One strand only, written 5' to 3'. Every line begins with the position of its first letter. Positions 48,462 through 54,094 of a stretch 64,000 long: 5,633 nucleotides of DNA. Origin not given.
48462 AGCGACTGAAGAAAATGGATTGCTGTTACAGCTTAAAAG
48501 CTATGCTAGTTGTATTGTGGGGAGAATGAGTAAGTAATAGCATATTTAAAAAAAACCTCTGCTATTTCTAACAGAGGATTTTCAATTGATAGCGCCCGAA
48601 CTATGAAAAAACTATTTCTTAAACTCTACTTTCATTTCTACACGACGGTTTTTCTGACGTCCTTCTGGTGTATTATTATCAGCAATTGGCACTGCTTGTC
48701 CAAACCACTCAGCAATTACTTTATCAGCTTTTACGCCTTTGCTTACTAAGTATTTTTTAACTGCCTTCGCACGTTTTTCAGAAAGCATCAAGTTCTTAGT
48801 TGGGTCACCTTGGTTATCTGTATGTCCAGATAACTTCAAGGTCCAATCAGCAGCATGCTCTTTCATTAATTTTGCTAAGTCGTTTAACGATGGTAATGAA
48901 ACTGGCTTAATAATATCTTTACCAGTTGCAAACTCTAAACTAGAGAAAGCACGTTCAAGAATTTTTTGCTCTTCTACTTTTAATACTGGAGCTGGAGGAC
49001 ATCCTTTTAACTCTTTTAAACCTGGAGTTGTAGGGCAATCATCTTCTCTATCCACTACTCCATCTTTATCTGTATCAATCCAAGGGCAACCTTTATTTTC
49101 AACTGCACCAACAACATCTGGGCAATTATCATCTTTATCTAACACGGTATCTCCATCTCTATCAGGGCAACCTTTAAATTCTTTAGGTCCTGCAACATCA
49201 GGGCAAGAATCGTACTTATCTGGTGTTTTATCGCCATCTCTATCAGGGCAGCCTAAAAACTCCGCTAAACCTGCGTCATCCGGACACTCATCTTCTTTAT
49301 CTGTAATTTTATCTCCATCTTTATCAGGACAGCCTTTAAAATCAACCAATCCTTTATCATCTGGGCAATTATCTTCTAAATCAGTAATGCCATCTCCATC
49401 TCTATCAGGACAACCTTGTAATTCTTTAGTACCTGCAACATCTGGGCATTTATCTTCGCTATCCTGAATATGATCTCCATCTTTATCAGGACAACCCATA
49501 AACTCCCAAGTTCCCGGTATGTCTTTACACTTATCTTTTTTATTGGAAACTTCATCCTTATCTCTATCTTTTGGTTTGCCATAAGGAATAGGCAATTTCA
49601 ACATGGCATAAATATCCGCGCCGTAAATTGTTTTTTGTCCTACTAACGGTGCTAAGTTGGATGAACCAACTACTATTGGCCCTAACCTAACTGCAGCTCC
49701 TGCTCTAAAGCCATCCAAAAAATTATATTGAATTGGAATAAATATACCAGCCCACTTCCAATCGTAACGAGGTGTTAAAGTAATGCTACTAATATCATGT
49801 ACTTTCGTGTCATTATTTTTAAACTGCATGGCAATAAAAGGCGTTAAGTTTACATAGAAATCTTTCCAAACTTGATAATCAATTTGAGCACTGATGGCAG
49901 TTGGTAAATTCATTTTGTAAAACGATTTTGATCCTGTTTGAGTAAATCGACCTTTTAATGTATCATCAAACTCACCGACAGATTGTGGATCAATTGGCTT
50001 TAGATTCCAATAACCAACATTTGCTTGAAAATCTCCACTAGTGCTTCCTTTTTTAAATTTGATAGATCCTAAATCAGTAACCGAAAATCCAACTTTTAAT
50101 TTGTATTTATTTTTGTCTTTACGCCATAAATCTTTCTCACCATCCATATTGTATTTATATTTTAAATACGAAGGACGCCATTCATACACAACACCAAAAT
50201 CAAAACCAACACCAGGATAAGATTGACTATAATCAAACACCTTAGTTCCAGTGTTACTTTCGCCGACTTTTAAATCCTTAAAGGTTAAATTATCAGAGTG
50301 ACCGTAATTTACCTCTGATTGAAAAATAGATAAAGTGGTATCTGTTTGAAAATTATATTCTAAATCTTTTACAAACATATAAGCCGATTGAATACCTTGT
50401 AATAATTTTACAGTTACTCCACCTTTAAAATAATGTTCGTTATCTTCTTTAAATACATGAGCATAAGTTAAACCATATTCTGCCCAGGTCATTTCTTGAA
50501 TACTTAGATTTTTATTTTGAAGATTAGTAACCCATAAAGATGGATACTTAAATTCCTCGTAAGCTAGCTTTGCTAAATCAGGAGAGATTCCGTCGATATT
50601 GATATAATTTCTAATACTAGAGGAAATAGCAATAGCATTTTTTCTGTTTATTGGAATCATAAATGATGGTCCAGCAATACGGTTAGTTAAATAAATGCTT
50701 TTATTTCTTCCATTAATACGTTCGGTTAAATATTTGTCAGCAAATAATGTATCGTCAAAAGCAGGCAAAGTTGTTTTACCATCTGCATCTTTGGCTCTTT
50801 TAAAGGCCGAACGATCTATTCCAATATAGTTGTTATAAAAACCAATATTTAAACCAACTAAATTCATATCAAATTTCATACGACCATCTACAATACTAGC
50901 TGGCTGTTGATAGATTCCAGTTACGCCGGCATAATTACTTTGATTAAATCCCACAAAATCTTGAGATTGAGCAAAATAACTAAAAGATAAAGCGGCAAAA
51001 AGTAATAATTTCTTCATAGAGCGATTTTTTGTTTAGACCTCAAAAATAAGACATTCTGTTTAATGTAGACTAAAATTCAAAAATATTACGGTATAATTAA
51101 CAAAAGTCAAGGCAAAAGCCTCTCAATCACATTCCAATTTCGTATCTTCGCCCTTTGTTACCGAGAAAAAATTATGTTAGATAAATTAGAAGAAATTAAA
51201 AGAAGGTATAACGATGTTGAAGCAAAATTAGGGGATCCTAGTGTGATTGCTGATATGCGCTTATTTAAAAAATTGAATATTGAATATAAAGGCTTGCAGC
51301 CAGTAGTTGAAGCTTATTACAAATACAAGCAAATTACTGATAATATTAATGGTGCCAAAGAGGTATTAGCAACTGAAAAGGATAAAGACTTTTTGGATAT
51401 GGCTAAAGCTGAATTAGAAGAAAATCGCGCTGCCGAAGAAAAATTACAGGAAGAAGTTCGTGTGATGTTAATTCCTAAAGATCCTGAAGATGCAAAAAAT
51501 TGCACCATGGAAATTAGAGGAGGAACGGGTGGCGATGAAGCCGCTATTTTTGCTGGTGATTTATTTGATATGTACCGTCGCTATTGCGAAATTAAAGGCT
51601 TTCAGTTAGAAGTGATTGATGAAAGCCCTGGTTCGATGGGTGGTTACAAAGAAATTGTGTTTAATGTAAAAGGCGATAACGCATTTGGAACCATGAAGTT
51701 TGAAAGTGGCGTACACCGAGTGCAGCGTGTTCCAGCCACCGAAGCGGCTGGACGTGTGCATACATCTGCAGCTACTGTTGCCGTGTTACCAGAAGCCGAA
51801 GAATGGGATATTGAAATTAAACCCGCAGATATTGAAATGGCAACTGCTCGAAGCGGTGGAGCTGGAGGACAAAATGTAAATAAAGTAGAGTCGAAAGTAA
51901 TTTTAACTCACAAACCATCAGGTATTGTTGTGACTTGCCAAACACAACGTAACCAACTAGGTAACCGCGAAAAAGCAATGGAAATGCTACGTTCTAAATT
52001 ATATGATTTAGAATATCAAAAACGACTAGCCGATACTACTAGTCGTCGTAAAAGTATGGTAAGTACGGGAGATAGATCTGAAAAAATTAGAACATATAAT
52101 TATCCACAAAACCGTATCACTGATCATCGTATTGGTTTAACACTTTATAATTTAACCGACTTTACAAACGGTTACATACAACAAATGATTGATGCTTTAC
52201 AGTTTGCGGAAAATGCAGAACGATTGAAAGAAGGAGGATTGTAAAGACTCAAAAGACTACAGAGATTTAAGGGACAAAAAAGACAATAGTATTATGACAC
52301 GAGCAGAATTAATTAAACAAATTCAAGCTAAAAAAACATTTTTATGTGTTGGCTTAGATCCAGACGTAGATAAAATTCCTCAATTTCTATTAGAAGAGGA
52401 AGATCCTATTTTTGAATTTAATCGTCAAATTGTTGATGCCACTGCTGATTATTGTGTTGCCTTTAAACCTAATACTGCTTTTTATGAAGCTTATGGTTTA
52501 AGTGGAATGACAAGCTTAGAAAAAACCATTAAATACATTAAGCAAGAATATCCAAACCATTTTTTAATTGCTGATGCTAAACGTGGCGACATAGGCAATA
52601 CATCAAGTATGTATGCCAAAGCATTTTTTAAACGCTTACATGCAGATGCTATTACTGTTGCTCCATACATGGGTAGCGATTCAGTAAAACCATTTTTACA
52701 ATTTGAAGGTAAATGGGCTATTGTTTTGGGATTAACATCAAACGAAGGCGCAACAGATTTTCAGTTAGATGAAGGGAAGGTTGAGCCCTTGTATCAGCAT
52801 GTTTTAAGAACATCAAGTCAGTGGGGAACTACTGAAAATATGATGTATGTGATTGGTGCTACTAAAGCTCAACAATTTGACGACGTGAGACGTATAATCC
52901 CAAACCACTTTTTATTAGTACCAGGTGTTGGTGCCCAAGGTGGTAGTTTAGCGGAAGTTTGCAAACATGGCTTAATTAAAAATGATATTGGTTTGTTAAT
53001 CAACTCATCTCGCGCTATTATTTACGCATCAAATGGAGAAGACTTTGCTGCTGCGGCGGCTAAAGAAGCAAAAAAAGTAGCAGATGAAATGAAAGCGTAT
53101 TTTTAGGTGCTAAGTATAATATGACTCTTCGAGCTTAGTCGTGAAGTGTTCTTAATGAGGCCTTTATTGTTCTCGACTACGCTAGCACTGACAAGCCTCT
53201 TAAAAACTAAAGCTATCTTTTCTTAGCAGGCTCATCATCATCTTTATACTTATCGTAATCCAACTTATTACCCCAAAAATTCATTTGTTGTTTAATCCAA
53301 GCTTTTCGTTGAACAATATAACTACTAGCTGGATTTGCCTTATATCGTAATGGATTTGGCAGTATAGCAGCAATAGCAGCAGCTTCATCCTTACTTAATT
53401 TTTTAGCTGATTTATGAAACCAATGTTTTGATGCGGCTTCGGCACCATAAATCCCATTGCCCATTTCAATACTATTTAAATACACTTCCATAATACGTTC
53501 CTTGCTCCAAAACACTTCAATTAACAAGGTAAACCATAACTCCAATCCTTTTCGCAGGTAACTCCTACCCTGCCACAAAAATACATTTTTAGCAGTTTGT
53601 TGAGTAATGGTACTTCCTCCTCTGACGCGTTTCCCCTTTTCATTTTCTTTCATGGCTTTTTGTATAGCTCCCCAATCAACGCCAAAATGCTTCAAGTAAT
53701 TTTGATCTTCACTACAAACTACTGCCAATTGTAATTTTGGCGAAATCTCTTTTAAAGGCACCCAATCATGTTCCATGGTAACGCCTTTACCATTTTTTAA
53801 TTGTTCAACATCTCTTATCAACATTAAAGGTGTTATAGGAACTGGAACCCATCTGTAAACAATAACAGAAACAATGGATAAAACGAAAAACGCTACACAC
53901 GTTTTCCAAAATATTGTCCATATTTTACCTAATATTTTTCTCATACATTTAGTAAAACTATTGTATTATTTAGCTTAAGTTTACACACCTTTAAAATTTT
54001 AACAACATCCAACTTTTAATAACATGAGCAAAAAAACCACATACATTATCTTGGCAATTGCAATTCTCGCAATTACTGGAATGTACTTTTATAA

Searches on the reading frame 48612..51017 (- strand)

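Call 51: search_protein_families(library=pfam, proteins=[window:48612-51017:-], max_evalue=0.001)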
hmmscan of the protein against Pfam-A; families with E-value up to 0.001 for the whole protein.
window:48612-51017:- (801 aa): 3 families
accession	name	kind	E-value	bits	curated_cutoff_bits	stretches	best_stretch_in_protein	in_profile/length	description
PF18990.6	DUF5723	-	1.5e-39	137.2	26.8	1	39-450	1-373/376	Family of unknown function (DUF5723)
PF00691.25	OmpA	-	7.9e-20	71.5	27.2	1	696-791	2-98/98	OmpA family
PF02412.23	TSP_3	-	7.7e-09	35.5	25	0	648-665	15-32/36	Thrombospondin type 3 repeat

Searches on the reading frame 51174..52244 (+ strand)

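Call 52: search_protein_families(library=pfam, proteins=[window:51174-52244:+], max_evalue=0.001)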
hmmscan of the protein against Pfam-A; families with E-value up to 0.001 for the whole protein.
window:51174-52244:+ (356 aa): 2 families
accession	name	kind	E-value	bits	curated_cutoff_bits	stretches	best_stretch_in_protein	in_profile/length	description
PF03462.23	PCRF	-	9.8e-73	244.5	24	1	8-202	1-194/194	PCRF domain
PF00472.26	RF-1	-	6.4e-40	136.2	35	1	210-319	2-116/116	RF-1 domain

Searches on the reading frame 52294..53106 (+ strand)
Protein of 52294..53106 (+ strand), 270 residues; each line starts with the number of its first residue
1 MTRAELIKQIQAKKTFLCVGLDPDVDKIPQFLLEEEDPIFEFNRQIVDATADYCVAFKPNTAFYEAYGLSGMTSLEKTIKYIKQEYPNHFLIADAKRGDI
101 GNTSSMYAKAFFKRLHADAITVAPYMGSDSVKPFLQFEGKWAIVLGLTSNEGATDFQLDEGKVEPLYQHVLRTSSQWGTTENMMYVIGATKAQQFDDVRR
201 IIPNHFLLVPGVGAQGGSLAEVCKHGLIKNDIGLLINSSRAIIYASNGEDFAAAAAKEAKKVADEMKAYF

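Call 52: search_protein_families(library=pfam, proteins=[window:52294-53106:+], max_evalue=0.001)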
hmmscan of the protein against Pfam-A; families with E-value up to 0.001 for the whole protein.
window:52294-53106:+ (270 aa): 1 family
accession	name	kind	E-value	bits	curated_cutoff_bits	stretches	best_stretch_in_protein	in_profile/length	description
PF00215.30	OMPdecase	-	1.1e-27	97.8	27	1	17-249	3-215/221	Orotidine 5'-phosphate decarboxylase / HUMPS family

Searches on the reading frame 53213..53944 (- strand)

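Call 52: search_protein_families(library=pfam, proteins=[window:53213-53944:-], max_evalue=0.001)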
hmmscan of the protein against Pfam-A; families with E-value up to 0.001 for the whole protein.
window:53213-53944:- (243 aa): 1 family
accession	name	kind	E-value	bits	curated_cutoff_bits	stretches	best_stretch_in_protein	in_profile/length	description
PF00912.28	Transgly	-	1.2e-53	181.6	27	1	57-221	12-177/178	Transglycosylase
